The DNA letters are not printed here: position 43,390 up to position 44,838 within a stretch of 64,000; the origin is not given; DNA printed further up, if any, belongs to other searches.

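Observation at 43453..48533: Second, diverged copy of the four-gene cassette in inverted orientation, lacking HiPIP and TetR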

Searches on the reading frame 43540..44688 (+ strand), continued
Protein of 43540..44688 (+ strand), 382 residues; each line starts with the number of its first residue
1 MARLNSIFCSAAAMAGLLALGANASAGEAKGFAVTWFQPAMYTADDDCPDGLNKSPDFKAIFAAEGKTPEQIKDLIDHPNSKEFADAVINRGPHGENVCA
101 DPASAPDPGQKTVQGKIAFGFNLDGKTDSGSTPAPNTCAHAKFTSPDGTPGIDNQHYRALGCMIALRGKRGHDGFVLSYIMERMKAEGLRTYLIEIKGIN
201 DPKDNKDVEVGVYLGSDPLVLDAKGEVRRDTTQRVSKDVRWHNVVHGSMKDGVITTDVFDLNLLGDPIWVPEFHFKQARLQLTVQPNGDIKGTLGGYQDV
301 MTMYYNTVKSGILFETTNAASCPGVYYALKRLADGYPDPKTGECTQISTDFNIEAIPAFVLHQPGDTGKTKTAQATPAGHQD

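Call 49: search_protein_families(library=pfam, proteins=[L019:6203-8959:-, L070:15293-15964:-, L001:7467-8996:+, L066:15746-17500:-, L058:6919-8106:+, L010:16030-17259:+, L059:5553-5885:+, L033:1090-2592:+, L039:3047-5998:+, L061:6493-6891:+], max_evalue=0.001)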
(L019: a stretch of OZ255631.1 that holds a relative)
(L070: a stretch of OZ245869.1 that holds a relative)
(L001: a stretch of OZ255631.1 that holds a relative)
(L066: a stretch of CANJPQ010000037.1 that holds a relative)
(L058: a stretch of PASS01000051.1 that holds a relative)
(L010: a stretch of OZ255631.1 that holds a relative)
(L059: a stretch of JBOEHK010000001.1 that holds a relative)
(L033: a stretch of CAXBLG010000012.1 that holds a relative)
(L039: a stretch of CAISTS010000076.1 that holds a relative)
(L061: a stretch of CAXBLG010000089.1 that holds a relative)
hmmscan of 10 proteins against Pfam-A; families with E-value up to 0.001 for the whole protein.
L019:6203-8959:- (918 aa): 3 families
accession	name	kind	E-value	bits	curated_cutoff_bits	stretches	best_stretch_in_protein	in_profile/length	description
PF00593.30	TonB_dep_Rec_b-barrel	-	5e-26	93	27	1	304-728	38-421/436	TonB dependent receptor-like, beta-barrel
PF00691.25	OmpA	-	1.6e-19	70.5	27.2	1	811-906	1-98/98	OmpA family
PF07715.20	Plug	-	1.7e-19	70.7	23.9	1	67-176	2-107/107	TonB-dependent Receptor Plug Domain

L070:15293-15964:- (223 aa): 1 family
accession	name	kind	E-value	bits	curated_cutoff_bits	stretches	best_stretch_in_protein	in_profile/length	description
PF07452.17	CHRD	-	8.7e-14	52.8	24.1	1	100-212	1-117/117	CHRD domain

L001:7467-8996:+ (509 aa): 1 family
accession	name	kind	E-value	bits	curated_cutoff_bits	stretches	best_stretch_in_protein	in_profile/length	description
PF05019.18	Coq4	-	0.00013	21.8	22.9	1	313-492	52-219/221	Coenzyme Q (ubiquinone) biosynthesis protein Coq4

L066:15746-17500:- (584 aa): 8 families
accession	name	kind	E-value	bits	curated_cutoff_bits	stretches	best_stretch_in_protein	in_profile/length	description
PF00890.30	FAD_binding_2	-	1.8e-49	169.5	20.4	1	119-554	1-402/414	FAD binding domain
PF03486.20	HI0933_like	-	1.4e-10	41.5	50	1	119-158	2-41/244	HI0933-like protein Rossmann domain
PF12831.13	FAD_oxidored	-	2.6e-10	40.6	27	1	119-306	1-140/416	FAD dependent oxidoreductase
PF01266.30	DAO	-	1.5e-09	38.3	27.9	1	119-216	1-108/353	FAD dependent oxidoreductase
PF13450.12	NAD_binding_8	-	2e-06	28.4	21.9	1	122-155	1-34/68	NAD(P)-binding Rossmann-like domain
PF07992.20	Pyr_redox_2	-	1.3e-05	25.2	26.1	1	119-152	2-35/291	Pyridine nucleotide-disulphide oxidoreductase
PF01946.23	Thi4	-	3.2e-05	23.7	26.2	1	119-156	19-57/235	Thi4 family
PF01134.28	GIDA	-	5.5e-05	22.8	22.1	1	119-164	1-48/391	Glucose inhibited division protein A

L058:6919-8106:+ (395 aa): 5 families
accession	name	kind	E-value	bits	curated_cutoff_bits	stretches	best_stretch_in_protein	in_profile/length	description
PF00441.29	Acyl-CoA_dh_1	-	8.9e-41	140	22.4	1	248-395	2-149/150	Acyl-CoA dehydrogenase, C-terminal domain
PF02771.21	Acyl-CoA_dh_N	-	2.6e-30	105.5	22.9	1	23-134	2-113/113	Acyl-CoA dehydrogenase, N-terminal domain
PF02770.24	Acyl-CoA_dh_M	-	4.8e-25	88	33.3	1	138-234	1-97/97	Acyl-CoA dehydrogenase, middle domain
PF22924.1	ACOX_C_alpha1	-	1.5e-08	35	27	1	332-395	105-168/169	Acyl-CoA oxidase, C-alpha1 domain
PF08028.16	Acyl-CoA_dh_2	-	9.3e-08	32.9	22.7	1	263-383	2-132/134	Acyl-CoA dehydrogenase, C-terminal domain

L010:16030-17259:+ (409 aa): 3 families
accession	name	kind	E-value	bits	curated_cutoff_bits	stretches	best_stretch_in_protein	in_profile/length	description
PF08240.17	ADH_N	-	2.5e-25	89.2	23.5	1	84-197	1-100/104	Alcohol dehydrogenase GroES-like domain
PF00107.32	ADH_zinc_N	-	2.7e-18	66.6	31.8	1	241-369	1-128/129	Zinc-binding dehydrogenase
PF13602.12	ADH_zinc_N_2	-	3.9e-11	44.4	27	1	276-403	3-134/134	Zinc-binding dehydrogenase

L059:5553-5885:+ (110 aa): 1 family
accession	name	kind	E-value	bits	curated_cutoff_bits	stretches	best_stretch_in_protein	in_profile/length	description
PF01355.22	HIPIP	-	0.00053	20.7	22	1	71-108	27-65/66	High potential iron-sulfur protein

L033:1090-2592:+ (500 aa): 1 family
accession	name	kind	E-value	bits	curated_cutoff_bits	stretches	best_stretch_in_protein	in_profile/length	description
PF20091.5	Abhydrolase_10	-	1.1e-79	268.9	23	1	68-485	18-426/429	Alpha/beta hydrolase domain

L039:3047-5998:+ (983 aa): 2 families
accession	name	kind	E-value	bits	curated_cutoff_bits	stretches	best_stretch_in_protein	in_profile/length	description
PF00593.30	TonB_dep_Rec_b-barrel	-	1.5e-24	88.1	27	1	498-941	102-436/436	TonB dependent receptor-like, beta-barrel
PF07715.20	Plug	-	7.9e-16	58.9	23.9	1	80-194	4-107/107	TonB-dependent Receptor Plug Domain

L061:6493-6891:+ (132 aa): 1 family
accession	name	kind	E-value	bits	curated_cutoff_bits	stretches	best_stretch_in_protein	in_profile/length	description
PF08238.18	Sel1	-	9.8e-09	35.9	30.7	1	59-89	3-33/36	Sel1 repeat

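Call 55: search_protein_families(library=pfam, alignment_id=A4, max_evalue=1)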
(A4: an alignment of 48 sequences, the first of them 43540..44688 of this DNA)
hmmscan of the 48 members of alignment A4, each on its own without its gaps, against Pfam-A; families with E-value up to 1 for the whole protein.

A. member 1, window:43540-44688:+ (382 aa): 0 families

B. families by the number of members that match (of 48 scanned): 7 families
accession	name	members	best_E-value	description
PF04611.18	AalphaY_MDB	2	0.039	Mating type protein A alpha Y mating type dependent binding region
PF17850.7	CysA_C_terminal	2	0.045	CysA C-terminal regulatory domain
PF09673.15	TrbC_Ftype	2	0.096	Type-F conjugative transfer system pilin assembly protein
PF19762.4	DUF6249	1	0.061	Domain of unknown function (DUF6249)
PF00085.26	Thioredoxin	1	0.073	Thioredoxin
PF21557.3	RhaB_D2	1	0.083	Alpha-L-rhamnosidase, domain D2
PF17228.7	SGP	1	0.11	Sulphur globule protein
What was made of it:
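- Tried and rejected: A relaxed Pfam scan of 48 g1 homologues gave only scattered noise (call 55).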

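Call 66: list_cluster_members(proteins=[P0264, P0317, P0243, P0252, P0303, P0342, P0367, P0313, P0384, P0380])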
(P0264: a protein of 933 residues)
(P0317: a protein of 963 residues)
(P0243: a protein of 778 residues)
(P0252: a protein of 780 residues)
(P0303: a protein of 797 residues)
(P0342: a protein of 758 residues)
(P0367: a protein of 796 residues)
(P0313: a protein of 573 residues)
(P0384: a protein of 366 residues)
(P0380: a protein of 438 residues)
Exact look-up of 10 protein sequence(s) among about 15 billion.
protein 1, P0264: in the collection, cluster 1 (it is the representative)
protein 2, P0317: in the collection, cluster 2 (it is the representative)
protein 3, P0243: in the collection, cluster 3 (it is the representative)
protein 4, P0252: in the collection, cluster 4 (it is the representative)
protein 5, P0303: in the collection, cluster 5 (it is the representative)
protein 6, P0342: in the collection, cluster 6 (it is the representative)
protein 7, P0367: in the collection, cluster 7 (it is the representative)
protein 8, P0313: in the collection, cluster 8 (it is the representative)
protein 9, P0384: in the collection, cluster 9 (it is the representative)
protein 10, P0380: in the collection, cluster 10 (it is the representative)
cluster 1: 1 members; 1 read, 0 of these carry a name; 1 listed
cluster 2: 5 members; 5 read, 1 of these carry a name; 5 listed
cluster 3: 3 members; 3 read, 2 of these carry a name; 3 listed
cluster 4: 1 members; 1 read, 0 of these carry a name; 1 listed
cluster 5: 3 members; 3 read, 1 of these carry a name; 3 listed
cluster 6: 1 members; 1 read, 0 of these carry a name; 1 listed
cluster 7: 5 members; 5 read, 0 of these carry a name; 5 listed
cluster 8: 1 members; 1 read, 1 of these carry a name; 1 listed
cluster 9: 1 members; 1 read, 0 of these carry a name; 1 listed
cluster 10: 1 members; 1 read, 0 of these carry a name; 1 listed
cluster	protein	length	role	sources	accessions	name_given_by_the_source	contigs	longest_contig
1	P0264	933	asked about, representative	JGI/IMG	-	-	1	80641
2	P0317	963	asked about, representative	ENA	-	-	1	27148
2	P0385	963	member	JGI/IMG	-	hypothetical protein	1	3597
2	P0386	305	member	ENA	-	-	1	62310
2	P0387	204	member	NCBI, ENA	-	-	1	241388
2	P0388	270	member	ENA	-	-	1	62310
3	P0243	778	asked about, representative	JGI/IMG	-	predicted lipoprotein with Yx(FWY)xxD motif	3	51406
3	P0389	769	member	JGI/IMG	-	predicted lipoprotein with Yx(FWY)xxD motif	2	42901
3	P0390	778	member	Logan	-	-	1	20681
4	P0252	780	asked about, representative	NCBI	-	-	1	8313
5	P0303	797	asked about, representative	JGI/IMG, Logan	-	predicted lipoprotein with Yx(FWY)xxD motif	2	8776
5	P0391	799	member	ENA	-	-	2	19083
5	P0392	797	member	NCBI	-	-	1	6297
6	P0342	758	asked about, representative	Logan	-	-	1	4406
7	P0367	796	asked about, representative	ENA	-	-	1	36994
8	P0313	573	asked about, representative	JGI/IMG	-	type VI protein secretion system component Hcp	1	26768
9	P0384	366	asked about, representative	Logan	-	-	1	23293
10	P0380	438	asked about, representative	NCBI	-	-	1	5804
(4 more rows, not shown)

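Call 69: search_dna_similar(query=window:43540-44688:+, collection=plasmids, mode=protein, max_rows=15)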
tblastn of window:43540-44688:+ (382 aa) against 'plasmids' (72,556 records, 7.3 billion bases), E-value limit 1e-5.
Records with a match: 13; places in all: 23; records where one place covers at least 80% of the query: 1.
Best place of each record, by identity: <60% 13.
By first word of the organism name: Sphingobium 12; Novosphingobium 1.
By predicted mobility (MOB-suite, as given by PLSDB): non-mobilizable 12; conjugative 1.
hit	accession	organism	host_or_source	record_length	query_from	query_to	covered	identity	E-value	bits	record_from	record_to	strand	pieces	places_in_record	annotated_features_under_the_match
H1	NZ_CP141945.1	Novosphingobium sp. RL4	Rheum palmatum L.,Single ...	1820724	31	360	86%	33.3%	4e-42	164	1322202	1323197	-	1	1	none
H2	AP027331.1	Sphingobium sp. TomTYG65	-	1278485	97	361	69%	34.8%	1e-31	134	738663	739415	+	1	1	hypothetical protein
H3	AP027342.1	Sphingobium sp. TomTYG74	-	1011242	97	360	69%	33.5%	5e-30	129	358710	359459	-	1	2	hypothetical protein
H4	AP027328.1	Sphingobium sp. TomTYG64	-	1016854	97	360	69%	32.7%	4e-30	129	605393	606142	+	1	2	hypothetical protein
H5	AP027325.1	Sphingobium sp. TomTYG46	-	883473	97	360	69%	32.7%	1e-29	128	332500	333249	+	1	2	hypothetical protein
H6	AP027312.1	Sphingobium sp. TomMM7A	-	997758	97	360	69%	32.4%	2e-30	130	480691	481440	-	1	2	hypothetical protein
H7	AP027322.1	Sphingobium sp. TomTYG43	-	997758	97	360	69%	32.4%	2e-30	130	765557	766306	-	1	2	hypothetical protein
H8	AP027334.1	Sphingobium sp. TomTYG71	-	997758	97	360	69%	32.4%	2e-30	130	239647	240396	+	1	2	hypothetical protein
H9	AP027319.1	Sphingobium sp. TomTYG42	-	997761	97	360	69%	32.4%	2e-30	130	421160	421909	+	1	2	hypothetical protein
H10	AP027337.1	Sphingobium sp. TomTYG72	-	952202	97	360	69%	32.4%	2e-29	127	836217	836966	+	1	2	hypothetical protein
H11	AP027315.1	Sphingobium sp. TomMM15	-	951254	97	360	69%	31.8%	7e-30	128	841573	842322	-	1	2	hypothetical protein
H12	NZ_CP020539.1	Sphingobium herbicidovorans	cell culture,soil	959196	97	361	69%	31.3%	4e-31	132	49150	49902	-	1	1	hypothetical protein (x2)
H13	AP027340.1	Sphingobium sp. TomTYG73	-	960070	97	360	69%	30.7%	7e-29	125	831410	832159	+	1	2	hypothetical protein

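Call 71: get_annotated_region(hit=H12, flank=9000)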
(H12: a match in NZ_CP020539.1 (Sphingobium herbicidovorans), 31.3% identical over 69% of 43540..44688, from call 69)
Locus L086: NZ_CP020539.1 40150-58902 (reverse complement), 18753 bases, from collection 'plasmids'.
description: Sphingobium herbicidovorans strain MH plasmid pMSHV, complete sequence
organism: Sphingobium herbicidovorans (NCBI taxid 76947)
taxonomy: Bacteria; Pseudomonadota; Alphaproteobacteria; Sphingomonadales; Sphingomonadaceae; Sphingobium; Sphingobium herbicidovorans
host: -; source: cell culture,soil; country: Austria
typing (MOB-suite, as given by PLSDB): conjugative; replicon rep_cluster_545; relaxase MOBP; mating-pair formation MPF_T
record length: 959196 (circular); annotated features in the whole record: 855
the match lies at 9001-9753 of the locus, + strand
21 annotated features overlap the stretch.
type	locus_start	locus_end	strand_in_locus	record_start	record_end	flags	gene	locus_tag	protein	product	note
CDS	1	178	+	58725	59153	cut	-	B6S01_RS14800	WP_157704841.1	TonB-dependent receptor plug domain-containing protein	-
CDS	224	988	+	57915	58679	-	-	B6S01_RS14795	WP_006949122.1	IS6 family transposase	-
CDS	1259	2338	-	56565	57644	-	-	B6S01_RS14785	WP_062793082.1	efflux RND transporter periplasmic adaptor subunit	GO:0006810 - transport [Evidence IEA]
CDS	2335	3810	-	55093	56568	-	-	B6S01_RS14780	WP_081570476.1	TolC family protein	GO:0055085 - transmembrane transport [Evidence IEA]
CDS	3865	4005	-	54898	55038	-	-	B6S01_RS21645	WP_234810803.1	hypothetical protein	-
CDS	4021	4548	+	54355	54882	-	-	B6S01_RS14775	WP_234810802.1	TetR/AcrR family transcriptional regulator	GO:0006355 - regulation of DNA-templated transcription [Evidence IEA]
CDS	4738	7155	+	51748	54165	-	-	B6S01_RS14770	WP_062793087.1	TonB-dependent receptor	-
CDS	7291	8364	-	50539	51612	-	-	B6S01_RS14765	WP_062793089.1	AraC family transcriptional regulator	GO:0006355 - regulation of DNA-templated transcription [Evidence IEA]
CDS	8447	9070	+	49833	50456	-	-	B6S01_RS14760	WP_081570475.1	hypothetical protein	-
CDS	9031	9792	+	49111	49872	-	-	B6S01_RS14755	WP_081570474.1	hypothetical protein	-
CDS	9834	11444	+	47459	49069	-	-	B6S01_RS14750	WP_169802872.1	DUF1592 domain-containing protein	-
CDS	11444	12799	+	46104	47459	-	-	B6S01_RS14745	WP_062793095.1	DUF1552 domain-containing protein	-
CDS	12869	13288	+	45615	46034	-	-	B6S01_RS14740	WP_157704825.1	cytochrome c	-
CDS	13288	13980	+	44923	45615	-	-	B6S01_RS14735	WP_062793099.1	cytochrome b/b6 domain-containing protein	-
CDS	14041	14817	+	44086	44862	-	-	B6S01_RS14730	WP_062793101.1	SDR family oxidoreductase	-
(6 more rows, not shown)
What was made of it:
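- Related cassettes occur on sphingomonad megaplasmids, one of them conjugative (calls 69, 71).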

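Call 72: get_annotated_region(hit=H1, flank=9000)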
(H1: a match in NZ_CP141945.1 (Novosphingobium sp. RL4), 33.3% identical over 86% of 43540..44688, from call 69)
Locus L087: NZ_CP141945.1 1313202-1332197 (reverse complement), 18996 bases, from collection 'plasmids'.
description: Novosphingobium sp. RL4 plasmid unnamed, complete sequence
organism: Novosphingobium sp. RL4 (NCBI taxid 3109595)
taxonomy: Bacteria; Pseudomonadota; Alphaproteobacteria; Sphingomonadales; Sphingomonadaceae; Novosphingobium; Novosphingobium sp. RL4
host: -; source: Rheum palmatum L.,Single bacteria,rhizosphere soil; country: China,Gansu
typing (MOB-suite, as given by PLSDB): non-mobilizable; replicon rep_cluster_545
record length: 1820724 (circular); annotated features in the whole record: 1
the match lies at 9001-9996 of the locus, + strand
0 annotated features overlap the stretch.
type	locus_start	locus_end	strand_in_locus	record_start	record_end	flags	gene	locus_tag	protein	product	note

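Call 73: get_annotated_region(hit=H2, flank=9000)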
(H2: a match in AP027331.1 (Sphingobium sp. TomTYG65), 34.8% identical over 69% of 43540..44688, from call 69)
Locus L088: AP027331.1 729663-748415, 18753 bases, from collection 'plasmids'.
description: Sphingobium sp. TomTYG65 plasmid pTomTYG65a DNA, complete genome
organism: Sphingobium sp. TomTYG65 (NCBI taxid 3028888)
taxonomy: Bacteria; Pseudomonadota; Alphaproteobacteria; Sphingomonadales; Sphingomonadaceae; Sphingobium; Sphingobium sp. TomTYG65
host: -; source: -; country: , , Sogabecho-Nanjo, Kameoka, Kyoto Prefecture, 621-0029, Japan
typing (MOB-suite, as given by PLSDB): non-mobilizable; replicon rep_cluster_545
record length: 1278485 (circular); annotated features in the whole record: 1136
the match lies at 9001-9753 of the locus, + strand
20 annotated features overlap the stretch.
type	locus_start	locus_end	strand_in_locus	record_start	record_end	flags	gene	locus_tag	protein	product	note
CDS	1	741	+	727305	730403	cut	mfd_2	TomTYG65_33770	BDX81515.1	transcription-repair-coupling factor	-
CDS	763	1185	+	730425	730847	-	-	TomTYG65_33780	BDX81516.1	hypothetical protein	-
CDS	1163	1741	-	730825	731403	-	-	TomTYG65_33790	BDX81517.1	putative 3-methyladenine DNA glycosylase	-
CDS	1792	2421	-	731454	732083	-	-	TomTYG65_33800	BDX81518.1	glutathione S-transferase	-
CDS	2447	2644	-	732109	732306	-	-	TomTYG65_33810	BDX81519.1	hypothetical protein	-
CDS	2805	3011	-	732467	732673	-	-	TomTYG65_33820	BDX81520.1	hypothetical protein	-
CDS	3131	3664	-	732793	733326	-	-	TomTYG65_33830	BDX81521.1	hypothetical protein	-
CDS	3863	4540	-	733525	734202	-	-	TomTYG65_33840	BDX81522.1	hypothetical protein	-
CDS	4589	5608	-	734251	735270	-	-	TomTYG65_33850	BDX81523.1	Zn-dependent alcohol dehydrogenase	-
CDS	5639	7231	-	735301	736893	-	-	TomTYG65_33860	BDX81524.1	choline dehydrogenase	-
CDS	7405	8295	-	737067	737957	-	-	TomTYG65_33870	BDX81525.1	LysR family transcriptional regulator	-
CDS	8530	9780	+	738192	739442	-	-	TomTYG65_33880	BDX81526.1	hypothetical protein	-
CDS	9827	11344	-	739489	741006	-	xynB2_3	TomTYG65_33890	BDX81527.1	beta-xylosidase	-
CDS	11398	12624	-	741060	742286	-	-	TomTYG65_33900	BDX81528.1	NADH:flavin oxidoreductase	-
CDS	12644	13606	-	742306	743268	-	-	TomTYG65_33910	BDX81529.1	3-beta hydroxysteroid dehydrogenase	-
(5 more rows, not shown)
